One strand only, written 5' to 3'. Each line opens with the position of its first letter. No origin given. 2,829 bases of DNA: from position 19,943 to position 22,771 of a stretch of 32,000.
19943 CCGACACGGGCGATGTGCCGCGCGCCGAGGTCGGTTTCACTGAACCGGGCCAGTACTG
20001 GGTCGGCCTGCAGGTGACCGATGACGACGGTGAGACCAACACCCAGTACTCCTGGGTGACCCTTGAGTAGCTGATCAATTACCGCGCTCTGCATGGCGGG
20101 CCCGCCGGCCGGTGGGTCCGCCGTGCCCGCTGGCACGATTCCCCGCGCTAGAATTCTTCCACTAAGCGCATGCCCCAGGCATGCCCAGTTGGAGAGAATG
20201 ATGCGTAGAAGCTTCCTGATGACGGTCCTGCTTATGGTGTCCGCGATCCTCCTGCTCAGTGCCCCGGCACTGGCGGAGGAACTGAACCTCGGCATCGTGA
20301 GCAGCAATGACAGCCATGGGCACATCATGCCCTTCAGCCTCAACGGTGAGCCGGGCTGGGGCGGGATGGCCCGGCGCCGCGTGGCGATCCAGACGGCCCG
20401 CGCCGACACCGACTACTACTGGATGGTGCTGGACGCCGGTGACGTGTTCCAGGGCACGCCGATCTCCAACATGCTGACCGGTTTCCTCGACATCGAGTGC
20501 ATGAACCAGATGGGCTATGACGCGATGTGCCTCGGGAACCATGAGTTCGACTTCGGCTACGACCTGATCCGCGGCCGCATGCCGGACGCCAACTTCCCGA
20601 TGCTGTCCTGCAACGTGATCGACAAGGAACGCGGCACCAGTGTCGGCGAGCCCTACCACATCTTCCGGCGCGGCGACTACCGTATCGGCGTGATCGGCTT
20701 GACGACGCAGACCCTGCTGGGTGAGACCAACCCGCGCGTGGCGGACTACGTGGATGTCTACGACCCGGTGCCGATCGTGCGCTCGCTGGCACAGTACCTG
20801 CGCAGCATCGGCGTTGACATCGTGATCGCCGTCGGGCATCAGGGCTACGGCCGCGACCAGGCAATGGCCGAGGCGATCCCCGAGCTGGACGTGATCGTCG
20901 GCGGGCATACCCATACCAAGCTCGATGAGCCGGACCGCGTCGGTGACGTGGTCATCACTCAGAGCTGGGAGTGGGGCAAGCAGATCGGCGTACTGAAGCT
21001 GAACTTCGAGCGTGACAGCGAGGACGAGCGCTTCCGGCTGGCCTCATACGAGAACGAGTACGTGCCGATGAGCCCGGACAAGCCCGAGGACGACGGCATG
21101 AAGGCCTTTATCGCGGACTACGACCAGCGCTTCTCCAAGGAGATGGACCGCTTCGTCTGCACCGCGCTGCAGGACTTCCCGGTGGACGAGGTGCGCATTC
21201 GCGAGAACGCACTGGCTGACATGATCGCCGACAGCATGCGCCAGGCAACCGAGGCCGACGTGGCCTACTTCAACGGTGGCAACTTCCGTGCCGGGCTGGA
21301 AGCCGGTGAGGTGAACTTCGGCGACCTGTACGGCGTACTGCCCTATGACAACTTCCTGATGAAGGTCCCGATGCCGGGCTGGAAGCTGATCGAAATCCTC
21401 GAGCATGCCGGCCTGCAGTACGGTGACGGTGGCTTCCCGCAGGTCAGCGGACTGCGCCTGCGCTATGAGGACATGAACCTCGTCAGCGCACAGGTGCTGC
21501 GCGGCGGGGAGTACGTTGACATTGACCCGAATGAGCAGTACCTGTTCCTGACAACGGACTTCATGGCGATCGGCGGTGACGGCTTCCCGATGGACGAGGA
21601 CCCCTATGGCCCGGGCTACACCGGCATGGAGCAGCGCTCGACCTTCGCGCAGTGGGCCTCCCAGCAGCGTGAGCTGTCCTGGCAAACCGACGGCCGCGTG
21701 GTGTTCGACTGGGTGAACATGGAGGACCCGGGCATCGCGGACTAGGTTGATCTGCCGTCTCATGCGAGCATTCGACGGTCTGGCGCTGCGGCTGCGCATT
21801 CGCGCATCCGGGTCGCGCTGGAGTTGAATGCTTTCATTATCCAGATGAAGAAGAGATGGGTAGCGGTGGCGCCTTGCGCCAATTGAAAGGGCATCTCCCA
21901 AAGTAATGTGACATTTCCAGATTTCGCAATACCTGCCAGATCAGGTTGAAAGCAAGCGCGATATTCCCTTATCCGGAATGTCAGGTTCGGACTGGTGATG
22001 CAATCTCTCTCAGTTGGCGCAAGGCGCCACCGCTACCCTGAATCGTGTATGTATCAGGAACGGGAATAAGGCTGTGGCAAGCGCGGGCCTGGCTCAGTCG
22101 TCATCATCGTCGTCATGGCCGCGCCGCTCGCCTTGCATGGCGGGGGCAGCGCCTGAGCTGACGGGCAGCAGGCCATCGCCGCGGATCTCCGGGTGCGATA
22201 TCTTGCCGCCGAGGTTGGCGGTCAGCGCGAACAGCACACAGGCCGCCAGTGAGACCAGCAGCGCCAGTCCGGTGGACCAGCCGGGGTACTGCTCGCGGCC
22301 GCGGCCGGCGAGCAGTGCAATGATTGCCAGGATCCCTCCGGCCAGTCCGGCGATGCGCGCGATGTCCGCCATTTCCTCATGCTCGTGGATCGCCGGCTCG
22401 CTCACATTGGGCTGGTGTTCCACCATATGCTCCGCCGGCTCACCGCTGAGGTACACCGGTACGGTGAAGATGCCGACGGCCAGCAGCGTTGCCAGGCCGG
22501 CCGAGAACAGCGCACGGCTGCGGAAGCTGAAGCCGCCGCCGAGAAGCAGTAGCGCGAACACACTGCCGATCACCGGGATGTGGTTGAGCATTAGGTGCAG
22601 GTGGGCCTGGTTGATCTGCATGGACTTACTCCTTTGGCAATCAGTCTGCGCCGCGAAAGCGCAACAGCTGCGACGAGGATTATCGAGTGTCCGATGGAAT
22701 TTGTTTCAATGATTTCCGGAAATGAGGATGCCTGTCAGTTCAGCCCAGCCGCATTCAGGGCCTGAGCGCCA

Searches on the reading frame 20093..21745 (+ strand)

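Call 9: search_protein_families(library=pfam, proteins=[window:20093-21745:+], max_evalue=0.01)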
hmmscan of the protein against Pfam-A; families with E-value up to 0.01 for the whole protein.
window:20093-21745:+ (550 aa): 2 families
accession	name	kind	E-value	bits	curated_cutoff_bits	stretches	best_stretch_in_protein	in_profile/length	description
PF02872.23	5_nucleotid_C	-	3.2e-30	105.8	23.6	1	360-500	10-155/158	5'-nucleotidase, C-terminal domain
PF00149.33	Metallophos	-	1.1e-10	42.7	21.5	1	72-275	7-190/191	Calcineurin-like phosphoesterase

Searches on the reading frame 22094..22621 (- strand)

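Call 9: search_protein_families(library=pfam, proteins=[window:22094-22621:-], max_evalue=0.01)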
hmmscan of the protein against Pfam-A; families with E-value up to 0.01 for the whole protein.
window:22094-22621:- (175 aa): 1 family
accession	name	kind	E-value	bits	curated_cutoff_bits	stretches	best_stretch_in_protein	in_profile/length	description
PF13567.11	DUF4131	-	0.0012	19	31.6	0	17-61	9-55/165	Domain of unknown function (DUF4131)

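Call 28: search_protein_families(library=ncbifam, proteins=[window:22094-22621:-], max_evalue=0.1)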
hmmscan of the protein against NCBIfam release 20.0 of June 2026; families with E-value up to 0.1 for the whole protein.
window:22094-22621:- (175 aa): 0 families

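Call 29: search_protein_families(library=padloc, proteins=[window:22094-22621:-], max_evalue=0.1)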
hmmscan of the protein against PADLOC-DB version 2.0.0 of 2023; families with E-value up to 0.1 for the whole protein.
window:22094-22621:- (175 aa): 0 families
